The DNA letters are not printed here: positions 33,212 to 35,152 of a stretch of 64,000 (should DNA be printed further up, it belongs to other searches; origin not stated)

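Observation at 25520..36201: Complete MSHA-type type IV pilus cluster with pilins placed upstream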

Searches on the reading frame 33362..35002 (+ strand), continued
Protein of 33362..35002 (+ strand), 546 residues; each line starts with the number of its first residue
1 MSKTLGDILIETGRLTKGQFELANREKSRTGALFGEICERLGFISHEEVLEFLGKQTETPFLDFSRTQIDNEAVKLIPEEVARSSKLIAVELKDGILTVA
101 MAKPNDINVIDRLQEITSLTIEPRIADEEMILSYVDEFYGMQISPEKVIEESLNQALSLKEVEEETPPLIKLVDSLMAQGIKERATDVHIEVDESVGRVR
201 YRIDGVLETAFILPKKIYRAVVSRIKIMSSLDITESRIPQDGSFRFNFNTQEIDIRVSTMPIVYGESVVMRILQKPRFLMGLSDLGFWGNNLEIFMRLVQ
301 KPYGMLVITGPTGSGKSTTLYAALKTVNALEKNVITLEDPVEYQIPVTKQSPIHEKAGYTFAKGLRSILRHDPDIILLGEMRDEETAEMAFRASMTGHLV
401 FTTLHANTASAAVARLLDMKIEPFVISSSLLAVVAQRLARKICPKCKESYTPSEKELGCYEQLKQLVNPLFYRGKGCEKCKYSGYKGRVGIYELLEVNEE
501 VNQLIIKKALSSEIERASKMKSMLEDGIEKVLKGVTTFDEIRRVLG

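Call 69: get_annotated_region(hit=H111, flank=8000)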
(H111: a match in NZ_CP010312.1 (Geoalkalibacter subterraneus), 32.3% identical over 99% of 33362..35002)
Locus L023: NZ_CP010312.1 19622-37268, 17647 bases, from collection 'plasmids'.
description: Geoalkalibacter subterraneus strain Red1 plasmid pGSUB1, complete sequence
organism: Geoalkalibacter subterraneus (NCBI taxid 483547)
taxonomy: Bacteria; Thermodesulfobacteriota; Desulfuromonadia; Desulfuromonadales; Geoalkalibacteraceae; Geoalkalibacter; Geoalkalibacter subterraneus
host: -; source: -; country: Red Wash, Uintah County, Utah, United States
typing (MOB-suite, as given by PLSDB): non-mobilizable
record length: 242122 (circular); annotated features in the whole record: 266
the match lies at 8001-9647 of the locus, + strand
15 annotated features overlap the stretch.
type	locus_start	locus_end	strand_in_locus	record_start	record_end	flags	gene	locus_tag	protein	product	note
CDS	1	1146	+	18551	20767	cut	-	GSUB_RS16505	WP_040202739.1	hypothetical protein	-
CDS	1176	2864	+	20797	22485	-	-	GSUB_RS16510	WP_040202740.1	hypothetical protein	-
CDS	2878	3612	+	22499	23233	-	-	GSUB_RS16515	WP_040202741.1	PilZ domain-containing protein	-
CDS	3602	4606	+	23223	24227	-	-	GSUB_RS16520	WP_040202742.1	hypothetical protein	-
CDS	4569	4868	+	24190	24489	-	-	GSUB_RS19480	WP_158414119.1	hypothetical protein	-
CDS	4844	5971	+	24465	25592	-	-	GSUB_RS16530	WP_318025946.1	type IV pilus twitching motility protein PilT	GO:0043107 - type IV pilus-dependent motility [Evidence IEA]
CDS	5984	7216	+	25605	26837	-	-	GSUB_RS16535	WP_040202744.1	type II secretion system F family protein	-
CDS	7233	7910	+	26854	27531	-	-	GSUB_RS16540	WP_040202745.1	PilZ domain-containing protein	-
CDS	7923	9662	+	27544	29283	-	-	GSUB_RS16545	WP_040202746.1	GspE/PulE family protein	-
CDS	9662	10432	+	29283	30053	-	-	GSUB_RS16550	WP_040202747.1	A24 family peptidase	-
CDS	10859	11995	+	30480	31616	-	-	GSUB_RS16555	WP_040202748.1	hypothetical protein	-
CDS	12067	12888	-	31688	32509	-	trfA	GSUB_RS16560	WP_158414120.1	plasmid replication initiator TrfA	-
CDS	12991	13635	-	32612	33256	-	-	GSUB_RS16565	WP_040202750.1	hypothetical protein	-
CDS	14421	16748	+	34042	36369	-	mobH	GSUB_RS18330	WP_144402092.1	MobH family relaxase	-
CDS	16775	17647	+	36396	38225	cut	traD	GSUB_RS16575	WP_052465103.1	conjugative transfer system coupling protein TraD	GO:0015074 - DNA integration [Evidence IEA]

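Call 71: get_annotated_region(hit=H79, flank=8000)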
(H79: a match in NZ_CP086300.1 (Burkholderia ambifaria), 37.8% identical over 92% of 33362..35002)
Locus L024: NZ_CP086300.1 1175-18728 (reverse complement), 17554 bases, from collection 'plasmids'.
description: Burkholderia ambifaria strain B21-006 plasmid unnamed, complete sequence
organism: Burkholderia ambifaria (NCBI taxid 152480)
taxonomy: Bacteria; Pseudomonadota; Betaproteobacteria; Burkholderiales; Burkholderiaceae; Burkholderia; Burkholderia ambifaria
host: -; source: cell culture,agricultural soil; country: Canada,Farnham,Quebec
typing (MOB-suite, as given by PLSDB): conjugative; replicon rep_cluster_526; relaxase MOBH; mating-pair formation MPF_T
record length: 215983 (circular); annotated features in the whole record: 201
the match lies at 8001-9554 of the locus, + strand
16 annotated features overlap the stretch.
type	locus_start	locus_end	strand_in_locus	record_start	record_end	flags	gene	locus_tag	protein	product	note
CDS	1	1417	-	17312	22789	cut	-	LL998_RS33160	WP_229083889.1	RHS repeat-associated core domain-containing protein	-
CDS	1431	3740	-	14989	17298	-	-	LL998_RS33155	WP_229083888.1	IPT/TIG domain-containing protein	-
CDS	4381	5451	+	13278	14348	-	-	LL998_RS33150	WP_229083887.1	cytochrome c peroxidase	-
CDS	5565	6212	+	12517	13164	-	-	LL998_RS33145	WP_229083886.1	lytic transglycosylase domain-containing protein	-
CDS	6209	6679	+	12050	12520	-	gspG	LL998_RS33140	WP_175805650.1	type II secretion system major pseudopilin GspG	GO:0015628 - protein secretion by the type II secretion system [Evidence IEA]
CDS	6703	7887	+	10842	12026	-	-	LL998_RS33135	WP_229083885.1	type II secretion system F family protein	-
CDS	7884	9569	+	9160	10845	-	-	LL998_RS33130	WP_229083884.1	GspE/PulE family protein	GO:0009306 - protein secretion [Evidence IEA]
CDS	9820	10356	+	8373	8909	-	-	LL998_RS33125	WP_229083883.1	hypothetical protein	-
CDS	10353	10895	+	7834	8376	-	-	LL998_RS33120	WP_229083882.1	hypothetical protein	-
CDS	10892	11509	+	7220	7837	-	-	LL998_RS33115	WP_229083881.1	hypothetical protein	-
CDS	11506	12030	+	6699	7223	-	-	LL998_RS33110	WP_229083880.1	hypothetical protein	-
CDS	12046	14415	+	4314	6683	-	-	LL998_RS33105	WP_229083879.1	secretin and TonB N-terminal domain-containing protein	-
CDS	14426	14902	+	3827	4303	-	-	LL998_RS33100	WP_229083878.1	type II secretion system protein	-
CDS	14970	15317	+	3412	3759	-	-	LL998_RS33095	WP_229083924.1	type II secretion system protein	-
CDS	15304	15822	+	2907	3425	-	-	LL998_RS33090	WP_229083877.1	type II secretion system protein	-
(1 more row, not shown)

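Call 72: get_annotated_region(hit=H125, flank=9000)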
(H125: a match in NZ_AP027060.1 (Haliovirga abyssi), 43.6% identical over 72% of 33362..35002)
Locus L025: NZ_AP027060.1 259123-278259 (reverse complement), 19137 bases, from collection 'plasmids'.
description: Haliovirga abyssi strain IC12 plasmid pHIC, complete sequence
organism: Haliovirga abyssi (NCBI taxid 2996794)
taxonomy: Bacteria; Fusobacteriota; Fusobacteriia; Fusobacteriales; Haliovirgaceae; Haliovirga; Haliovirga abyssi
host: -; source: -; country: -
typing (MOB-suite, as given by PLSDB): non-mobilizable
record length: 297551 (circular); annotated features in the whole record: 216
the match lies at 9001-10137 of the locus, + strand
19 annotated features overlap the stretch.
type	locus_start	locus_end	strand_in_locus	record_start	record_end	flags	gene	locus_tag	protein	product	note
CDS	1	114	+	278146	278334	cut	-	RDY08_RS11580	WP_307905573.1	hypothetical protein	-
CDS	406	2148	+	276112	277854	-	-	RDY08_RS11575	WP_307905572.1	alpha/beta hydrolase-fold protein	-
CDS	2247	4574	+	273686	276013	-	-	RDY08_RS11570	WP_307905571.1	alpha/beta hydrolase-fold protein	-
CDS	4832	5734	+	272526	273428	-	-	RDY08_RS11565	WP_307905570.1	aldo/keto reductase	-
CDS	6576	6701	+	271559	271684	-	-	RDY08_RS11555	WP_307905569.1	hypothetical protein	-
CDS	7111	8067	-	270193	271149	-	-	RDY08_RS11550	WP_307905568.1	hypothetical protein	-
CDS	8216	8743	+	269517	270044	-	-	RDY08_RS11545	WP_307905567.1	hypothetical protein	-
CDS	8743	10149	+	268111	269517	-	-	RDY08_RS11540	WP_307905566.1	GspE/PulE family protein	GO:0009306 - protein secretion [Evidence IEA]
CDS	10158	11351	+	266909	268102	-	-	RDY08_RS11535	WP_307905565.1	type II secretion system F family protein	-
CDS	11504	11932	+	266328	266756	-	gspG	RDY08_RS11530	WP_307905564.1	type II secretion system major pseudopilin GspG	GO:0015628 - protein secretion by the type II secretion system [Evidence IEA]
CDS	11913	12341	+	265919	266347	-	-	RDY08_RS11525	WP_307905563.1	type II secretion system protein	-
CDS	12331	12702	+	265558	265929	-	-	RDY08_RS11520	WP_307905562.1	prepilin-type N-terminal cleavage/methylation domain-containing protein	-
CDS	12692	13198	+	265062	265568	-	-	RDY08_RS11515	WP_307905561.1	prepilin-type N-terminal cleavage/methylation domain-containing protein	-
CDS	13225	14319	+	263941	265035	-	-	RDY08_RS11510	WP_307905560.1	hypothetical protein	-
CDS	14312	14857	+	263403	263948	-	-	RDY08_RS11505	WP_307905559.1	hypothetical protein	-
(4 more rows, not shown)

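Call 73: get_annotated_region(hit=H70, flank=9000)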
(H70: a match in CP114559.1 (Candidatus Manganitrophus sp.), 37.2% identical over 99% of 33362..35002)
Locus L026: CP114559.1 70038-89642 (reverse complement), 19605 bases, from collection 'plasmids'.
description: MAG: Candidatus Manganitrophus sp. isolate GAC2 plasmid unnamed4, complete sequence
organism: Candidatus Manganitrophus sp. (NCBI taxid 2927580)
taxonomy: Bacteria; Nitrospirota; Nitrospiria; Candidatus Troglogloeales; Candidatus Manganitrophaceae; Candidatus Manganitrophus; Candidatus Manganitrophus sp.
host: -; source: activated carbon metagenome,metagenomic assembly,Carbon granules from GAC filter; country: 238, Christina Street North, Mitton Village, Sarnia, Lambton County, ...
typing (MOB-suite, as given by PLSDB): non-mobilizable
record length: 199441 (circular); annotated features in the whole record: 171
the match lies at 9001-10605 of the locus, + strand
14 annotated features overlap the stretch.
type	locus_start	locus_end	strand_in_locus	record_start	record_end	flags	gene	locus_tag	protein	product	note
CDS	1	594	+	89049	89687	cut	-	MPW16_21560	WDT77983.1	hypothetical protein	-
CDS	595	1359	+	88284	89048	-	-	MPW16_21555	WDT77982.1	ABC transporter permease subunit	-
CDS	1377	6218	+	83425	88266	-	-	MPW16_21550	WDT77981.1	hypothetical protein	-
CDS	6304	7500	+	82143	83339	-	-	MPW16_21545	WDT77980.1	prepilin-type N-terminal cleavage/methylation domain-containing protein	-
CDS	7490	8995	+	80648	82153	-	-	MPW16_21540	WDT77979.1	prepilin-type N-terminal cleavage/methylation domain-containing protein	-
CDS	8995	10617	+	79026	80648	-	-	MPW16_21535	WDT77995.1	ATPase, T2SS/T4P/T4SS family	-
CDS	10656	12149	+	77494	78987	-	-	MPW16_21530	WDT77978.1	GspE/PulE family protein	-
CDS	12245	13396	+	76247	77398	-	-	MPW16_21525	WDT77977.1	type II secretion system F family protein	-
CDS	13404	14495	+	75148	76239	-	-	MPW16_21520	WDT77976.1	type IV pilus twitching motility protein PilT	-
CDS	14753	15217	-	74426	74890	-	-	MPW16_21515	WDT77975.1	ferritin-like domain-containing protein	-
CDS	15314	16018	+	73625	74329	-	-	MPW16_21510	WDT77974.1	transposase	-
CDS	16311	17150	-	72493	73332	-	-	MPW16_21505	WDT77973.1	replication-relaxation family protein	-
CDS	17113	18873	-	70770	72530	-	-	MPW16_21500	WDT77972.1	CHC2 zinc finger domain-containing protein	-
CDS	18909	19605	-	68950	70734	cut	-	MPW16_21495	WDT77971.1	type IV secretory system conjugative DNA transfer family protein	-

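Call 82: search_protein_families(library=ncbifam, proteins=[L015:7438-8313:+, L015:8313-8906:+, L015:8906-9553:+, L015:9546-9911:+, L015:9982-11727:+, L015:11879-12766:+, L015:12715-13899:+, L015:13974-15686:+, L015:15734-16954:+, L015:17083-17541:+], max_evalue=0.001)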
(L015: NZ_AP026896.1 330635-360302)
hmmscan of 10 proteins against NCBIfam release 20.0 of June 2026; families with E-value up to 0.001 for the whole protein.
L015:7438-8313:+ (291 aa): 0 families

L015:8313-8906:+ (197 aa): 0 families

L015:8906-9553:+ (215 aa): 0 families

L015:9546-9911:+ (121 aa): 2 families
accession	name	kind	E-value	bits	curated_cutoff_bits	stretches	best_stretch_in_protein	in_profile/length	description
TIGR02500.1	type_III_yscD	equivalog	0.00016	20.7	86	1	64-110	362-409/413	type III secretion system inner membrane ring subunit SctD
NF041515.1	GspC_delta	equivalog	0.00026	20.8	150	1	80-117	129-166/311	type II secretion system protein GspC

L015:9982-11727:+ (581 aa): 9 families
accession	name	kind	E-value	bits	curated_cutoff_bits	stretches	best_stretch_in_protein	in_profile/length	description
TIGR02519.1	pilus_MshL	equivalog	3.1e-83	279.1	250.2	1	246-557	2-290/290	pilus (MSHA type) biogenesis protein MshL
TIGR02517.1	type_II_gspD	equivalog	1.1e-49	169.5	351.35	1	186-562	265-595/600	type II secretion system secretin GspD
TIGR02515.1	IV_pilus_PilQ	subfamily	3.2e-40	138.4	284.35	1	245-558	137-428/428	type IV pilus secretin PilQ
NF010083.0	PRK13568.1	equivalog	2.7e-27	95.6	554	2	377-558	257-418/419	DNA uptake porin HofQ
TIGR02516.1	type_III_yscC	equivalog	1.8e-26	92.8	238.45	1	245-558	201-462/463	type III secretion system outer membrane ring subunit SctC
TIGR02520.1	pilus_B_mal_scr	equivalog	2.4e-22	79.2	287.65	2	179-309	172-303/513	PilN family type IVB pilus formation outer membrane protein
NF007851.2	PRK10560.1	exception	9.5e-21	74.1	598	2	374-558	246-410/412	DNA uptake porin HofQ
NF042912.1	Amuc_1098_fam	equivalog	9.1e-16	57.1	750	1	490-557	729-796/805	Amuc_1098 family type IV pilus outer membrane protein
NF011873.0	PRK15346.1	equivalog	1e-14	54.1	524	1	367-560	323-497/499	EscC/YscC/HrcC family type III secretion system outer membrane ring protein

L015:11879-12766:+ (295 aa): 1 family
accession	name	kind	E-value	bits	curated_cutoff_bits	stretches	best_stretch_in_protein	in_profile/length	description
TIGR03015.1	pepcterm_ATPase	hypoth_equivalog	5.5e-69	232.6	324.5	1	1-268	1-266/269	XrtA/PEP-CTERM system-associated ATPase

L015:12715-13899:+ (394 aa): 10 families
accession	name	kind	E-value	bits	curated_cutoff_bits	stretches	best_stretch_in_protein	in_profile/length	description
TIGR02917.1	PEP_TPR_lipo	equivalog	2.5e-16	58.7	312.2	1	215-371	505-661/899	XrtA/PEP-CTERM system TPR-repeat protein PrsT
NF033758.1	gliding_GltE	equivalog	3.6e-07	29.5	225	1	204-298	81-175/411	adventurous gliding motility TPR repeat lipoprotein GltE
TIGR02521.1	type_IV_pilW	equivalog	1.4e-06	28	154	1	215-299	141-225/234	type IV pilus biogenesis/stability protein PilW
NF033920.0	C39_PA2778_fam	equivalog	1.5e-06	27.8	150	0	213-298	159-245/255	PA2778 family cysteine peptidase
TIGR03939.1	PGA_TPR_OMP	equivalog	1.9e-06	26.4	366.65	1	209-296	395-482/800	poly-beta-1,6 N-acetyl-D-glucosamine export porin PgaA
TIGR02552.1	LcrH_SycD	equivalog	5.2e-06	26.2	104.8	0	329-371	36-78/136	SycD/LcrH family type III secretion system chaperone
NF040959.1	MamA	equivalog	1.6e-05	24.5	200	0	203-299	31-127/204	magnetosome protein MamA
NF040561.1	PrimPol_Msp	equivalog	0.00016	20.3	200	0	289-349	3-63/515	CRISPR-associated primase-polymerase type A1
NF052415.1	T3SS_chap_SctY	equivalog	0.00022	21.7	70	0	219-304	16-104/106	type III secretion apparatus assembly chaperone SctY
NF033762.1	social_mot_Tgl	equivalog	0.00041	19.8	225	1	216-299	38-122/252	social motility TPR repeat lipoprotein Tgl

L015:13974-15686:+ (570 aa): 24 families
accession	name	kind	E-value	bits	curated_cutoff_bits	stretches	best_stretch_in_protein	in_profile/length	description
TIGR02538.1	type_IV_pilB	equivalog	1.2e-157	526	675.65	1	10-566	2-562/564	type IV-A pilus assembly ATPase PilB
TIGR02533.1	type_II_gspE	equivalog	3e-157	524.2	630.25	1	82-565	4-485/486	type II secretion system ATPase GspE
NF007755.0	PRK10436.1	equivalog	3.9e-128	428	617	1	87-565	14-458/465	type II secretion system protein GspE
NF053534.1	T4PilAsmATPsTfpB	equivalog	4.8e-127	424.8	850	1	50-565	64-581/584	type IV pilus assembly ATPase TfpB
NF041000.1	ATPase_ComGA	equivalog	1.1e-73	247.6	300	1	191-456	2-266/267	competence type IV pilus ATPase ComGA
TIGR01420.1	pilT_fam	subfamily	1.1e-51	176.1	319.1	1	189-458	2-271/343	PilT/PilU family type 4a pilus ATPase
TIGR02525.1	plasmid_TraJ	equivalog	2.7e-23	82.6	368.3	1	276-439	112-276/372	plasmid transfer ATPase TraJ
NF053729.1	c-di-GMP_motif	domain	8.1e-21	73.6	38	1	9-61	1-53/53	cyclic di-GMP-binding domain-containing protein, MshE-related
TIGR02524.1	dot_icm_DotB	equivalog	8.7e-20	71.2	463.3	1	300-434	119-258/358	Dot/Icm type IV secretion system ATPase DotB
NF008411.1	PRK11234.1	equivalog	8.4e-16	57.5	1170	1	8-155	482-627/723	cyclic di-3',5'-guanylate-activated glycosyltransferase NfrB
TIGR02782.1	TrbB_P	equivalog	2.9e-15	56.4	304.55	1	319-432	136-252/303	P-type conjugative transfer ATPase TrbB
NF058587.1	archaellum_moto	equivalog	2.9e-15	56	550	1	321-431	277-392/527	archaellum flagellar ATPase motor FlaI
TIGR03819.1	heli_sec_ATPase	hypoth_equivalog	3.8e-15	55.9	373.15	1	233-453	95-318/340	TadA family conjugal transfer-associated ATPase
TIGR02788.1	VirB11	equivalog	5.9e-14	51.8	249.95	1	319-437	144-267/308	P-type DNA transfer ATPase VirB11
NF010469.0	PRK13894.1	subfamily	1.2e-13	51.1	508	1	317-432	147-264/320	conjugal transfer ATPase TrbB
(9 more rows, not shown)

L015:15734-16954:+ (406 aa): 6 families
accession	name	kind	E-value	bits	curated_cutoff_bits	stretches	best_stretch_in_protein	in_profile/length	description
TIGR02120.1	GspF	equivalog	1.7e-98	330.5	424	1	4-401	1-399/401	type II secretion system inner membrane protein GspF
NF052607.1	T4PiliAsmPilCThrm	equivalog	1.5e-91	307.5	700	1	1-401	1-402/406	type IV pilus assembly protein PilC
NF007861.0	PRK10573.1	equivalog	2.2e-74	250.9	401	1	4-404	7-399/401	protein transport protein HofC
NF052606.1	T4PiliAsmPilCMyx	equivalog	3.1e-74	250.3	700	1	3-403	21-418/419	type IV pilus assembly protein PilC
NF047826.1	T3SSXpsF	equivalog_domain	1.3e-62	211.9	650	1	1-403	1-404/405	type II secretion system protein XpsF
NF041012.2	T4P_ComGB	equivalog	9.7e-44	150.1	240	1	70-400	6-331/332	competence type IV pilus assembly protein ComGB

L015:17083-17541:+ (152 aa): 0 families
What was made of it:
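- On XrtA/PEP-CTERM-associated ATPase (TIGR03015) and PrsT: The Aeromonas MshM and MshN give the same sub-threshold hits (call 82).
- Tried and rejected: PEP-CTERM reading: rejected after the positive control (call 82).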
